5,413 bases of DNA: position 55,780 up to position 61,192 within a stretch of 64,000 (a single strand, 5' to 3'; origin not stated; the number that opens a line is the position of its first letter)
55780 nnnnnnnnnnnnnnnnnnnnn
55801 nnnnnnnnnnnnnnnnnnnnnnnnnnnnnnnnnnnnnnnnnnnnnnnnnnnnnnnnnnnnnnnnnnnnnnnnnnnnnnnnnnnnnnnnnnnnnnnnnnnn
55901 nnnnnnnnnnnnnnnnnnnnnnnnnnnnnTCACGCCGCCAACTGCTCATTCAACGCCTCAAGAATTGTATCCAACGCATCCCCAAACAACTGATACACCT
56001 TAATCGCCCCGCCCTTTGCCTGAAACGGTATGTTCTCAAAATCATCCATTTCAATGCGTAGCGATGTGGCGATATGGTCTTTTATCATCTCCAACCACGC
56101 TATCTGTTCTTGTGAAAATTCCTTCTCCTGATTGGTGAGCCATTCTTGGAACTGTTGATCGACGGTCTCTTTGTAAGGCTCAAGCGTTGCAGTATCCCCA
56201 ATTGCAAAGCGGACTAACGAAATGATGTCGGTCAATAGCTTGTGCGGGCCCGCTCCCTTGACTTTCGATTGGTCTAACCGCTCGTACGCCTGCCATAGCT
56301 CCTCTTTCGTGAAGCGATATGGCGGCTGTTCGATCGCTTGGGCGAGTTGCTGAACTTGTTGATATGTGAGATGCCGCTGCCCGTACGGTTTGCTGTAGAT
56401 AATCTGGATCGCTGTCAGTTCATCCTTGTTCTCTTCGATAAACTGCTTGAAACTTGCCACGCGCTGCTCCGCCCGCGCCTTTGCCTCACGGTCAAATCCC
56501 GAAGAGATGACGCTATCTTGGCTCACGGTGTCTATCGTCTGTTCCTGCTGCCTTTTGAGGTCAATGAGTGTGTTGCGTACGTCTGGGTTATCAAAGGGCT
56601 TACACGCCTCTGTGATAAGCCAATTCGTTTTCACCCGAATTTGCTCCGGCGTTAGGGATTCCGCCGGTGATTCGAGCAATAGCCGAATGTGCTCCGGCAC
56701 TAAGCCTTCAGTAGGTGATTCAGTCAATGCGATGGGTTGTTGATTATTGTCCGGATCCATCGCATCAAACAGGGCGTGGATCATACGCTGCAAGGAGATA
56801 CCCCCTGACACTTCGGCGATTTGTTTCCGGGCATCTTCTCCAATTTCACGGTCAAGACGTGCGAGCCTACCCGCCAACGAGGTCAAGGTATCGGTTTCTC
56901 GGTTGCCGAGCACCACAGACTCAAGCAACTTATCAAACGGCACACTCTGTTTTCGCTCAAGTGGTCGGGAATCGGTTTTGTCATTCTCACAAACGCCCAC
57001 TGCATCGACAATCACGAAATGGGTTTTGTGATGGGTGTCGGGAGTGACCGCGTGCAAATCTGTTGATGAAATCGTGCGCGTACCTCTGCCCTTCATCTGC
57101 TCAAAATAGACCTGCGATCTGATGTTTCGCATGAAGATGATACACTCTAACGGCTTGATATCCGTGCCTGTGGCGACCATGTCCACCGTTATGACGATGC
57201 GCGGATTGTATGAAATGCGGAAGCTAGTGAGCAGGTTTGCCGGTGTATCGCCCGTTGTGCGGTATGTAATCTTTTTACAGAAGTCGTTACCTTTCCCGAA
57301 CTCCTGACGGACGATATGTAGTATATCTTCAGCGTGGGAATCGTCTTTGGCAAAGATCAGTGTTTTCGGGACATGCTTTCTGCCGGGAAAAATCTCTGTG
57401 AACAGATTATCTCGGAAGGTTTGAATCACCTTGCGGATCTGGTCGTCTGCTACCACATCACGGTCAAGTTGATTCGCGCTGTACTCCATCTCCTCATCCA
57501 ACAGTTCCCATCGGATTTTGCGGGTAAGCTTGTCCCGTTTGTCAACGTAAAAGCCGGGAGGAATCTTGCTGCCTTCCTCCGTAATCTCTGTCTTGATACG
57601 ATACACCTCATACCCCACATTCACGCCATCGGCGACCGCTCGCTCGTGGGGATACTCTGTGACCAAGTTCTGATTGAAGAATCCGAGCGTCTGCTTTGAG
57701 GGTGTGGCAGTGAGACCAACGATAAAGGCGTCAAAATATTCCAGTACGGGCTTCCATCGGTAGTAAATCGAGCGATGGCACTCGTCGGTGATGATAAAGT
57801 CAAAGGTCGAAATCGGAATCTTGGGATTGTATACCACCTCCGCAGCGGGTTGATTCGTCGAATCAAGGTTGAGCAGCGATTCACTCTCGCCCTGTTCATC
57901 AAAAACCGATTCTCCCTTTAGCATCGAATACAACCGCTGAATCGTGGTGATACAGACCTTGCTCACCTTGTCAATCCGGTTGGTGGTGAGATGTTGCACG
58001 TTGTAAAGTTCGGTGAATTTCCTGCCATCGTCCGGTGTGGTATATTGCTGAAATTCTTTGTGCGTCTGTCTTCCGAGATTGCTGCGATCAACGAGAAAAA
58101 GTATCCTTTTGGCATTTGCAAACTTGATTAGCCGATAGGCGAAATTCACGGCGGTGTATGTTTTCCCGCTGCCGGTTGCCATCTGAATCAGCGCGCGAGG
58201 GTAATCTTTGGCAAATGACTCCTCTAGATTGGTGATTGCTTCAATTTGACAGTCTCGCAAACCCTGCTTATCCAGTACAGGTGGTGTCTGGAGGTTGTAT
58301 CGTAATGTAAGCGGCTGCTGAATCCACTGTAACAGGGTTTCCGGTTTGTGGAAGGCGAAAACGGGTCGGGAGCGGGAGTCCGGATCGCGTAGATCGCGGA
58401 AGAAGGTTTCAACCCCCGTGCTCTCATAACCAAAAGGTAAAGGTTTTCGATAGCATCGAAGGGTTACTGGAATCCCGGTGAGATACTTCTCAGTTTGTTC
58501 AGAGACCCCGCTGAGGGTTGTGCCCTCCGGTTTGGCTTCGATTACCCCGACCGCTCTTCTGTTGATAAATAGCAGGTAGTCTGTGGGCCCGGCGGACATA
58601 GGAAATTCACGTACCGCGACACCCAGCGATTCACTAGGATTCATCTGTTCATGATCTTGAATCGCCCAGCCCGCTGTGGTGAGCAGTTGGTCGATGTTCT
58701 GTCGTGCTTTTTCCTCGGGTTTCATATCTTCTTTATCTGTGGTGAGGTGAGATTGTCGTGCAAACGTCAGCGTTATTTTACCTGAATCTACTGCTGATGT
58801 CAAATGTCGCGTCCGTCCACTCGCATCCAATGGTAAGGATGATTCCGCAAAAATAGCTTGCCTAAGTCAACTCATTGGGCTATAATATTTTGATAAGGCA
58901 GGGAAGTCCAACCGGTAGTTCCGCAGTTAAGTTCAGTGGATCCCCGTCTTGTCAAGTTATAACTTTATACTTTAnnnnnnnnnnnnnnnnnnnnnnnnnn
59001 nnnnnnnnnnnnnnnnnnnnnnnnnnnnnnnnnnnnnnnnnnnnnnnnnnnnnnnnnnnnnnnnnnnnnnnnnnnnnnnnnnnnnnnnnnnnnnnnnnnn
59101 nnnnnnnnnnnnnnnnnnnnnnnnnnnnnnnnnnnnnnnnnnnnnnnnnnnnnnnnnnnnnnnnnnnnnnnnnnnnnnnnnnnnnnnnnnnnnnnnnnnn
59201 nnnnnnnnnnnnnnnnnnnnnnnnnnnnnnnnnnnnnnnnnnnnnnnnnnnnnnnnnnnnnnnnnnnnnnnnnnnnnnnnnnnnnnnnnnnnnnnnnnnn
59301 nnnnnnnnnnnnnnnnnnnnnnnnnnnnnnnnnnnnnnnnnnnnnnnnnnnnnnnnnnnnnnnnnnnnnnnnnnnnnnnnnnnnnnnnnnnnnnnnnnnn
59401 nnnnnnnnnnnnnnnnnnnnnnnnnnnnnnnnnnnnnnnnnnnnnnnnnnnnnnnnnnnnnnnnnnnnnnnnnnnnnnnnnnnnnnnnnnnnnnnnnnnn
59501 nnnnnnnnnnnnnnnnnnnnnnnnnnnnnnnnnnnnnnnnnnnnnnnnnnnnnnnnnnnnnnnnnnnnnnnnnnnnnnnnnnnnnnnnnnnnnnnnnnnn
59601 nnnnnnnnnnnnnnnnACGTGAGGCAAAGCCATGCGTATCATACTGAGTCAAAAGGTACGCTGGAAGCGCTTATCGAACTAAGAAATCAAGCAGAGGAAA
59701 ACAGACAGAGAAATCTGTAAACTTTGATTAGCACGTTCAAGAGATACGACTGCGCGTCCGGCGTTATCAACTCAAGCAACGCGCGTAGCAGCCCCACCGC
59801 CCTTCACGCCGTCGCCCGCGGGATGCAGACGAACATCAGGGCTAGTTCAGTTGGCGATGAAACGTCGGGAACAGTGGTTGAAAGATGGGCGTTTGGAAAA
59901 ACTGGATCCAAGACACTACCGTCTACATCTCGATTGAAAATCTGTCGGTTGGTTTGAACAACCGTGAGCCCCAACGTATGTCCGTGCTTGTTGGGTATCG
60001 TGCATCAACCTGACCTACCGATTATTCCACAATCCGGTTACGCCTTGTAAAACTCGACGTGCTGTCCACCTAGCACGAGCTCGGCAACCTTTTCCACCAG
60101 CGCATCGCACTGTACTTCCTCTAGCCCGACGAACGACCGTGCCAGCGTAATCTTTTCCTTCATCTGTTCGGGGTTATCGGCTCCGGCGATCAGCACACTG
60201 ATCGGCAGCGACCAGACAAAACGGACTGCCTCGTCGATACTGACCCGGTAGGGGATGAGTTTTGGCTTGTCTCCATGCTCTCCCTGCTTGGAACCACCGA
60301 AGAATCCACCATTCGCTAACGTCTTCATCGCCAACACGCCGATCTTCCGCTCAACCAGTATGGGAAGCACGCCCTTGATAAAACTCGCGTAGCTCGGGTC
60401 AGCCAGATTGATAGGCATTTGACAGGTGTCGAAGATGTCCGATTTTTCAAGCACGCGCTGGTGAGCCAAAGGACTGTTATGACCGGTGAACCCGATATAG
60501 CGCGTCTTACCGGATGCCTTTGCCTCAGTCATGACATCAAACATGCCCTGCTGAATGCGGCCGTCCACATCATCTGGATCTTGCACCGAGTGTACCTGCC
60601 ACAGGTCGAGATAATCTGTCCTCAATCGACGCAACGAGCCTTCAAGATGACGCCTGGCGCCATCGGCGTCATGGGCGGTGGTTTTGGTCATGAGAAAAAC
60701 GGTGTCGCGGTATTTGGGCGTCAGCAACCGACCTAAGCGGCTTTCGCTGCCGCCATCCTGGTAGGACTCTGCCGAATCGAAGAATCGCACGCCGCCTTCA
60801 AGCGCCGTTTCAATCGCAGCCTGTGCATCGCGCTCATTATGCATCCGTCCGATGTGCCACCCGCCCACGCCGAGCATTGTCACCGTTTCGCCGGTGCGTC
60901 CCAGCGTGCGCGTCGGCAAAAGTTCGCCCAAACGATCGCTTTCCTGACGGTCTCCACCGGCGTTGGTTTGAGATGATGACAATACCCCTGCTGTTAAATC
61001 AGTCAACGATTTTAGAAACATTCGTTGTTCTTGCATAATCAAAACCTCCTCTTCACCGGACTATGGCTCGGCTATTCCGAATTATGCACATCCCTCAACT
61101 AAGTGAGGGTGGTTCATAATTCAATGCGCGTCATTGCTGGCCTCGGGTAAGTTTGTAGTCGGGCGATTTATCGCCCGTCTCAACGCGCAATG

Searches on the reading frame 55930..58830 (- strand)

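Call 58: search_protein_families(library=pfam, proteins=[window:55930-58830:-], max_evalue=0.0001)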
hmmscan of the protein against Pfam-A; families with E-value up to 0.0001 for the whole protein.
window:55930-58830:- (966 aa): 6 families
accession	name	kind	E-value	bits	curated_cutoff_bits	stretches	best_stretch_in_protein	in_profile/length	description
PF08463.15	EcoEI_R_C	-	7.4e-43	146.9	24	1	791-964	4-162/163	EcoEI R protein C-terminal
PF04851.21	ResIII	-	5.9e-37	127.5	22.5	1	191-378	4-163/164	Type III restriction enzyme, res subunit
PF18766.7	SWI2_SNF2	-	2.9e-20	73.3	26.7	1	195-417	2-200/221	SWI2/SNF2 ATPase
PF00270.35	DEAD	-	6.8e-13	49.1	26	1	194-380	3-163/167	DEAD/DEAH box helicase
PF04313.20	HSDR_N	-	1.3e-06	28.9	25.1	0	81-151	126-196/198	Type I restriction enzyme R protein N terminus (HSDR_N)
PF00271.37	Helicase_C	-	3.5e-05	24.5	23.5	0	481-585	10-108/110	Helicase conserved C-terminal domain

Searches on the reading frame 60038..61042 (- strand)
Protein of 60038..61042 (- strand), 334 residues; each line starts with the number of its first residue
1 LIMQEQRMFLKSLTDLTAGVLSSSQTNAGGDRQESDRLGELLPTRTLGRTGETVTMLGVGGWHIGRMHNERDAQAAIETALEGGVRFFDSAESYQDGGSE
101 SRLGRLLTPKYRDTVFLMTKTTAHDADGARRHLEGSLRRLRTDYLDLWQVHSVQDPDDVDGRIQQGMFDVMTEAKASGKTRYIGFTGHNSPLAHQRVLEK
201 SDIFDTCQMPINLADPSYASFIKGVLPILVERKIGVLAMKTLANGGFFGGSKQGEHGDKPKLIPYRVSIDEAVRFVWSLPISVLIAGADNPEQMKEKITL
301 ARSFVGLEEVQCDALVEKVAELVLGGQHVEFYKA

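Call 56: search_protein_families(library=pfam, proteins=[window:60038-61042:-], max_evalue=0.0001)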
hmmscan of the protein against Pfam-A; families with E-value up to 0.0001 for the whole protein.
window:60038-61042:- (334 aa): 1 family
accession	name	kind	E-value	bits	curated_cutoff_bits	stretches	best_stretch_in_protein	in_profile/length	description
PF00248.27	Aldo_ket_red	-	6.7e-34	117.7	24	1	57-259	2-209/291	Aldo/keto reductase family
